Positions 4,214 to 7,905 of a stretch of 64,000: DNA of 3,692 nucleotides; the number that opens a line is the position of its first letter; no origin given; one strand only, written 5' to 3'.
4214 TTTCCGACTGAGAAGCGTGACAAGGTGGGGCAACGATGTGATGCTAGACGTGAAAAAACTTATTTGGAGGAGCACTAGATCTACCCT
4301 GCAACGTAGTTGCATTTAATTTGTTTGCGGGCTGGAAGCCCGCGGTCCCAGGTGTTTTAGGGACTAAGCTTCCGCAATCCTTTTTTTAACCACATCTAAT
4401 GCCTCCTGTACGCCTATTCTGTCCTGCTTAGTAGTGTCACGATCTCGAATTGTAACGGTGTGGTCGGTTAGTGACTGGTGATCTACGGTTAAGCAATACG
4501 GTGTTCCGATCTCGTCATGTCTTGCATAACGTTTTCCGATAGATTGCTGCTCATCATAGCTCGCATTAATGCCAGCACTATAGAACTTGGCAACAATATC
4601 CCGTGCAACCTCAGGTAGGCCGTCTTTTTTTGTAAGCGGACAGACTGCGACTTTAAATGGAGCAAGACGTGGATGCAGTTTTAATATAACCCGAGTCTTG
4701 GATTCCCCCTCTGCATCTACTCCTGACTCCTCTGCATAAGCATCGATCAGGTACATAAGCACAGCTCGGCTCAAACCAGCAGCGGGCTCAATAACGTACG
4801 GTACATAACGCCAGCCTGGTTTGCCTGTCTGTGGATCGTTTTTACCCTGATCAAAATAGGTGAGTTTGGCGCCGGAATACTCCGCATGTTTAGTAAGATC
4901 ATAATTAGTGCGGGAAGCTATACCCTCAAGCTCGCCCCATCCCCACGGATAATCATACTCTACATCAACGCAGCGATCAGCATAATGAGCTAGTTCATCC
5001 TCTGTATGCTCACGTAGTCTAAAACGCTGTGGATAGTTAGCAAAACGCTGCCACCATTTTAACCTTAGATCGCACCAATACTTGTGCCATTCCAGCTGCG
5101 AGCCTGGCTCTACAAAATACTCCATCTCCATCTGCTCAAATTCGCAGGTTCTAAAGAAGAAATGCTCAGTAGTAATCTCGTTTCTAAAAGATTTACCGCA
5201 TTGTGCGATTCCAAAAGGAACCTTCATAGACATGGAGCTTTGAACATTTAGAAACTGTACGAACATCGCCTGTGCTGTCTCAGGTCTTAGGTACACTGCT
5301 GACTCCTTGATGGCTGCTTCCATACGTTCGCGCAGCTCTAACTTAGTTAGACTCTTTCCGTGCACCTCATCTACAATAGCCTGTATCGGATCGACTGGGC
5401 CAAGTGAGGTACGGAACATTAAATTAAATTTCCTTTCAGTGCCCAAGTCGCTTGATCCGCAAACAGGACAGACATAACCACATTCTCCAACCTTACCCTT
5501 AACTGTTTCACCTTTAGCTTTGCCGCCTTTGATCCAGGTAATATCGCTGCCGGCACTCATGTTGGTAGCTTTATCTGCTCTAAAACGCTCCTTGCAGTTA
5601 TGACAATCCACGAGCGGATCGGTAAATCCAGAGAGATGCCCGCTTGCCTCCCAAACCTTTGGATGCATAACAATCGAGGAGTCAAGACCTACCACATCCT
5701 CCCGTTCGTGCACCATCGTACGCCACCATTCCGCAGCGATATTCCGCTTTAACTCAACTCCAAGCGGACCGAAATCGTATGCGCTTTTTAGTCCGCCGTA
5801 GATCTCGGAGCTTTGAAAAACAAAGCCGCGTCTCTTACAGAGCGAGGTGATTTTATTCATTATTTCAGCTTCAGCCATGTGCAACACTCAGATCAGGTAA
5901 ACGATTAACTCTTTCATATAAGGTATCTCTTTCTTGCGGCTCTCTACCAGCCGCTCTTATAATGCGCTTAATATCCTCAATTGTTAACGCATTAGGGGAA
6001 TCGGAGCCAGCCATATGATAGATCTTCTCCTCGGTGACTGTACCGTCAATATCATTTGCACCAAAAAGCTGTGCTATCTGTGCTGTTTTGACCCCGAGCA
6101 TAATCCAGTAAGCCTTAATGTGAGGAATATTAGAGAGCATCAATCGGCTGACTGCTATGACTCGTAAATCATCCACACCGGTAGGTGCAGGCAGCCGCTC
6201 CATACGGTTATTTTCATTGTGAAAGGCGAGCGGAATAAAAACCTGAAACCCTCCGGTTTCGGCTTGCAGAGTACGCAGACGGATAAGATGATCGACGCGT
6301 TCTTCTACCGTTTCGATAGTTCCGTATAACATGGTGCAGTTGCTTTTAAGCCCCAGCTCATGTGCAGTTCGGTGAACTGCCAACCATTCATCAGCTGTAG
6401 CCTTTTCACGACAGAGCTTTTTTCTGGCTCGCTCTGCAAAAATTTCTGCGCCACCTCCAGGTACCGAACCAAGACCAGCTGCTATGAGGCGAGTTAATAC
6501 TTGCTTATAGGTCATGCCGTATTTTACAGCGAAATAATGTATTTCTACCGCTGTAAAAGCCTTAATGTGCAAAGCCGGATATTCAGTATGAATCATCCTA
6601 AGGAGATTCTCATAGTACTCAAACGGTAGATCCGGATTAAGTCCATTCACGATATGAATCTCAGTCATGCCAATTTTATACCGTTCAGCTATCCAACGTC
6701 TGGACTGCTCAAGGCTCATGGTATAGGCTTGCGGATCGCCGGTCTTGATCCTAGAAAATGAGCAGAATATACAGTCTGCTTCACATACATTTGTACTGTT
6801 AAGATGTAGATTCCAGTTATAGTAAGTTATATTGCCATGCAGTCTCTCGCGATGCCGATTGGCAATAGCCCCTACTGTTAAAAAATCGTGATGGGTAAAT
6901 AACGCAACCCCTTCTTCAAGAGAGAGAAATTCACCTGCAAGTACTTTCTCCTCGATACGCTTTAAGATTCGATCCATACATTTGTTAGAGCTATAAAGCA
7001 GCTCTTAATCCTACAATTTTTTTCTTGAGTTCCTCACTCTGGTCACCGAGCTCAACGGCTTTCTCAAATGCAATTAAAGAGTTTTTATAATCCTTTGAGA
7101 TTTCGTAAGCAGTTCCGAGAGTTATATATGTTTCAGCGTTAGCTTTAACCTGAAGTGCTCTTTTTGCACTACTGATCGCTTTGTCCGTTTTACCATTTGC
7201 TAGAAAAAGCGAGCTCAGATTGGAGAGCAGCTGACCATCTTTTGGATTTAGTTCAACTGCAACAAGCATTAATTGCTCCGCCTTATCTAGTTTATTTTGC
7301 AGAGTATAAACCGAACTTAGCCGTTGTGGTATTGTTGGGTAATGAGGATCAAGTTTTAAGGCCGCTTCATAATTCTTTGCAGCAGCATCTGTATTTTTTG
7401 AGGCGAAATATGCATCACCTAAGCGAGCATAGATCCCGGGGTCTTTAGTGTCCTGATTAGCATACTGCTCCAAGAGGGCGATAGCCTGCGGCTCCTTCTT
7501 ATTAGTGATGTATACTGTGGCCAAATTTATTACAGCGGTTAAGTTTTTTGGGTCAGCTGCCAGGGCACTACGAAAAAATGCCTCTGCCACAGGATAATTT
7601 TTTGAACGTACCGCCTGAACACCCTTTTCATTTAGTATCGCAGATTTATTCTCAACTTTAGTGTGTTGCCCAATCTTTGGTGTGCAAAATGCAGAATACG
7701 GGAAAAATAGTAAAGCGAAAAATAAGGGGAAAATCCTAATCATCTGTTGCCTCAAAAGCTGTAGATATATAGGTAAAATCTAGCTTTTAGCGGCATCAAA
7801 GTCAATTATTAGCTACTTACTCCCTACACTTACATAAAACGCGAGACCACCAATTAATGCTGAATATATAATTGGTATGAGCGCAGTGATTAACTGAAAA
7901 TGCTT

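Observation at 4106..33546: Near-identical inverted copies of a 187-bp TIR element (MITE C) 29 kb apart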

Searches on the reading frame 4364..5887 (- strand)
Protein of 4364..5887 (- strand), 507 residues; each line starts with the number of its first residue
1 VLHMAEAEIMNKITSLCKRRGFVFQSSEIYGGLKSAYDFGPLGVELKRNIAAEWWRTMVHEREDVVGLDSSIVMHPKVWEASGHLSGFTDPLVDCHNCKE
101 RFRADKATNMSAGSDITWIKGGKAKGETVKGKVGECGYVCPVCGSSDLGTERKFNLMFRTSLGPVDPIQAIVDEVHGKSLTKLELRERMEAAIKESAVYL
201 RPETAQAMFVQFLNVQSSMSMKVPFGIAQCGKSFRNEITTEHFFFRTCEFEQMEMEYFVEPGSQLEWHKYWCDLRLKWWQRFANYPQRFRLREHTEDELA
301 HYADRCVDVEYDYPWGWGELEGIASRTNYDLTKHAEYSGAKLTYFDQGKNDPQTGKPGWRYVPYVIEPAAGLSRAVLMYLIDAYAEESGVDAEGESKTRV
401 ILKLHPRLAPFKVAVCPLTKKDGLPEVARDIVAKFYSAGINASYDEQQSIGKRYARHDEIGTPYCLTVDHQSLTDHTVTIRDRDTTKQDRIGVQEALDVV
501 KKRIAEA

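Call 14: search_protein_families(library=pfam, proteins=[window:4364-5887:-])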
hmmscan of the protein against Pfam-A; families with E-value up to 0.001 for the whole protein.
window:4364-5887:- (507 aa): 2 families
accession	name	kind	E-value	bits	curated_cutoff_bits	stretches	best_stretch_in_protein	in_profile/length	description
PF03129.25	HGTP_anticodon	-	1.5e-22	79.9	21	1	412-503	1-94/94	Anticodon binding domain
PF00587.30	tRNA-synt_2b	-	1.1e-05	26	29.3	1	196-306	9-116/179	tRNA synthetase class II core domain (G, H, P, S and T)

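Call 15: find_encoding_contigs(protein=window:4364-5887:-, flank=10000, max_places=10)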
Protein window:4364-5887:- (507 aa): no gene with exactly this product is on record in the collection.

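Call 20: find_encoding_contigs(protein=window:4364-5878:-, flank=10000, max_places=10)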
Protein window:4364-5878:- (504 aa): no gene with exactly this product is on record in the collection.

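Call 24: find_homologous_proteins(query=window:4364-5878:-, max_evalue=1e-50)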
Query window:4364-5878:- (504 aa): 8000 proteins with E <= 1e-50 among 8000 candidates; the best 120 are listed.
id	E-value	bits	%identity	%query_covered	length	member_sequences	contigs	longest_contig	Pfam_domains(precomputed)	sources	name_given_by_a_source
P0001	0.0e+0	1187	100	100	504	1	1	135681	PF03129.26,PF00587.31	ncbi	-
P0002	8.0e-271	917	75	100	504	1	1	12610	PF03129.26,PF00587.31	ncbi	-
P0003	2.8e-270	915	75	99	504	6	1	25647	PF03129.26,PF00587.31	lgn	-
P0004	8.6e-270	913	76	99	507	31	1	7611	PF03129.26,PF00587.31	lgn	-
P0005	1.9e-269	912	75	100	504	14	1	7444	PF03129.26,PF00587.31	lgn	-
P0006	2.5e-269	912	75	100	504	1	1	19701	PF03129.26,PF00587.31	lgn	-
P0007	1.8e-268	909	75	99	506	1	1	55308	PF03129.26,PF00587.31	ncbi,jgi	jgi:glycyl-tRNA synthetase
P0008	2.3e-268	909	74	99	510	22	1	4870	PF03129.26,PF00587.31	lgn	-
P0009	7.4e-268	907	74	99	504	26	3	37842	PF03129.26,PF00587.31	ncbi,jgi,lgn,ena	jgi:glycyl-tRNA synthetase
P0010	7.8e-268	907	75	99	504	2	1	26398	PF03129.26,PF00587.31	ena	-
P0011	8.0e-268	907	74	100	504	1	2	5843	PF03129.26,PF00587.31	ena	-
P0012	9.5e-268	907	76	99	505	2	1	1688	PF03129.26,PF00587.31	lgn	-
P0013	4.9e-267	904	73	100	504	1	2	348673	PF03129.26,PF00587.31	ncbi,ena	-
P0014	5.7e-267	904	75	99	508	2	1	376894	PF03129.26,PF00587.31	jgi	jgi:glycyl-tRNA synthetase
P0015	6.0e-267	904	74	99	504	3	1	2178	PF03129.26,PF00587.31,PF28494.1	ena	-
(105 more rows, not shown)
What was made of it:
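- The host's GlyRS is on a single contig (call 24), so these copies most likely belong to one assembly.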

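Call 25: find_encoding_contigs(protein=P0001, flank=10000, max_places=5)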
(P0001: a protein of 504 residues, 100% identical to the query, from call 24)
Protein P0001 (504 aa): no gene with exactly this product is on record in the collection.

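Call 26: list_cluster_members(proteins=[P0001, P0002, P0007, P0013])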
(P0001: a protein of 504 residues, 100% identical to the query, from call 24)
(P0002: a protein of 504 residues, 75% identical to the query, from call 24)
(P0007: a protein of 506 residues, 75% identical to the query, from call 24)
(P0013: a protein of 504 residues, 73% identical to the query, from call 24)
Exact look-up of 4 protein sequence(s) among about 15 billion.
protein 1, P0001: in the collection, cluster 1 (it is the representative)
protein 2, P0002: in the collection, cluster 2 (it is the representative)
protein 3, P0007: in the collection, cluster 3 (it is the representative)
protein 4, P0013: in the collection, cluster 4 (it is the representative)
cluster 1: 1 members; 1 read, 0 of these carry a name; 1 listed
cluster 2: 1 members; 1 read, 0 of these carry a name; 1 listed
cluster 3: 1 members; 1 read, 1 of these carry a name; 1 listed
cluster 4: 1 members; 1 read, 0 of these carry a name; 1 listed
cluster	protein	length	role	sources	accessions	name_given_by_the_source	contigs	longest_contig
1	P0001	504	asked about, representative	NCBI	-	-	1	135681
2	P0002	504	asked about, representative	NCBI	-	-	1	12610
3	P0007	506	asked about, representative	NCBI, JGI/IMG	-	glycyl-tRNA synthetase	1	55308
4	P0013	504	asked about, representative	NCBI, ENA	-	-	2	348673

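Call 77: find_encoding_contigs(protein=P0013, flank=8000, max_places=3)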
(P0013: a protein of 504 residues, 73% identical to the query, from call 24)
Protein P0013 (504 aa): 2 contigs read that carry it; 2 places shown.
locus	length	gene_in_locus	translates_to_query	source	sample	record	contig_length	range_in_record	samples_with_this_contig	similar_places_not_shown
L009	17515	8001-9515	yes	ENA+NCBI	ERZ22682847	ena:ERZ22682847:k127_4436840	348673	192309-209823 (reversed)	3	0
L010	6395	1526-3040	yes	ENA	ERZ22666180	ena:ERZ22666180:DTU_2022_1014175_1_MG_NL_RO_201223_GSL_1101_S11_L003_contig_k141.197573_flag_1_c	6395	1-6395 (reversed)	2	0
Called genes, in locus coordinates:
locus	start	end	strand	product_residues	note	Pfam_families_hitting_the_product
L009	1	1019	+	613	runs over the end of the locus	-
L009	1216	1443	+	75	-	-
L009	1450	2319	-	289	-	PF01040:UbiA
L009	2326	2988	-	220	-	PF02441:Flavoprotein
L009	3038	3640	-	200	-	PF12867:DinB_2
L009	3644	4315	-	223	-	PF01209:Ubie_methyltran, PF13489:Methyltransf_23, PF08241:Methyltransf_11, PF08242:Methyltransf_12, PF13649:Methyltransf_25, PF13847:Methyltransf_31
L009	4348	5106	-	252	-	PF11913:DUF3431 (faint)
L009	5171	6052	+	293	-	-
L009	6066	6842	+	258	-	PF00515:TPR_1 (faint), PF13176:TPR_7 (faint), PF13374:TPR_10 (faint), PF13432:TPR_16 (weak), PF14559:TPR_19, PF23914:TPR_CcmH_CycH (weak), PF07719:TPR_2 (weak), PF14559:TPR_19 (weak), +8 more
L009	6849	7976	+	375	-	PF04055:Radical_SAM, PF19288:CofH_C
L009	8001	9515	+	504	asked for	PF00587:tRNA-synt_2b, PF03129:HGTP_anticodon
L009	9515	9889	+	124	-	PF02537:CRCB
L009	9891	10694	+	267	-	PF02558:ApbA, PF03807:F420_oxidored, PF14748:P5CR_dimer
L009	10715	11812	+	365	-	PF00933:Glyco_hydro_3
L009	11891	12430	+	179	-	-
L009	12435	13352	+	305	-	PF02729:OTCace_N, PF00185:OTCace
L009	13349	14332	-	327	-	-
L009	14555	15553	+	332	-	PF05686:Glyco_transf_90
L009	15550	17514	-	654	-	PF08448:PAS_4 (weak), PF00512:HisKA, PF02518:HATPase_c, PF00072:Response_reg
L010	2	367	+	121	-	?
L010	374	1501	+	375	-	PF04055:Radical_SAM, PF19288:CofH_C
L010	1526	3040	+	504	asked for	PF00587:tRNA-synt_2b, PF03129:HGTP_anticodon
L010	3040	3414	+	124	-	PF02537:CRCB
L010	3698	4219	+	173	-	PF14748:P5CR_dimer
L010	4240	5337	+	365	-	PF00933:Glyco_hydro_3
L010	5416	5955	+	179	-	-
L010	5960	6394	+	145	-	?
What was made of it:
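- Relative to a distant relative (L009/L010), gene order is kept on the inner side of C1 but ends at the C1 junction (call 77).
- Tried and rejected: Inversion inferred from synteny with L009/L010 is uninformative, because the relative's downstream genes are absent from the window (call 77).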

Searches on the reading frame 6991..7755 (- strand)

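Call 61: search_protein_families(library=pfam, proteins=[window:6991-7755:-], max_evalue=0.001)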
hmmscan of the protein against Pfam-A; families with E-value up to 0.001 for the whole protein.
window:6991-7755:- (254 aa): 20 families
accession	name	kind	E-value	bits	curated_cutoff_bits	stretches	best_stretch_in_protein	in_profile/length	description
PF07719.23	TPR_2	-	6.5e-26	88.7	27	1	108-139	3-34/34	Tetratricopeptide repeat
PF14559.12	TPR_19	-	8.2e-23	81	25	2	49-107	2-60/68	Tetratricopeptide repeat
PF13181.12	TPR_8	-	4e-20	70.6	25.7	1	108-138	3-33/34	Tetratricopeptide repeat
PF13432.12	TPR_16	-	2.1e-18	66.9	32.7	2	112-173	3-64/65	Tetratricopeptide repeat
PF13428.12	TPR_14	-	4.7e-18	64.3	23.5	1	107-141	2-36/44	Tetratricopeptide repeat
PF00515.34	TPR_1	-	2.9e-17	62.1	27.8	1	108-139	3-34/34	Tetratricopeptide repeat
PF13424.12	TPR_12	-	3.4e-16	59.6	30.1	1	176-236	5-74/77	Tetratricopeptide repeat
PF13431.12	TPR_17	-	3.5e-14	52.3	24.4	0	163-194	2-33/34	Tetratricopeptide repeat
PF23914.1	TPR_CcmH_CycH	-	3.2e-10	40.5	42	1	101-201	45-148/158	Cytochrome c-type biogenesis protein H TPR domain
PF13176.12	TPR_7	-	1.3e-09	37.9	27.9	0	177-204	2-29/36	Tetratricopeptide repeat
PF13414.12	TPR_11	-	2.7e-08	33.8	26.8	1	113-142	1-30/42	TPR repeat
PF13374.12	TPR_10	-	5.2e-08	33.1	27.5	0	146-169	8-31/42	Tetratricopeptide repeat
PF04733.20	Coatomer_E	-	2.6e-06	27.5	21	0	33-93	196-256/290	Coatomer epsilon subunit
PF14561.12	TPR_20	-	4.5e-06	27.3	25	0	61-102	11-52/90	Tetratricopeptide repeat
PF25063.1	ARM_TT21_C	-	1e-05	25.9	35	0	73-148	96-172/209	Tetratricopeptide repeat protein 21 C-terminal ARM domain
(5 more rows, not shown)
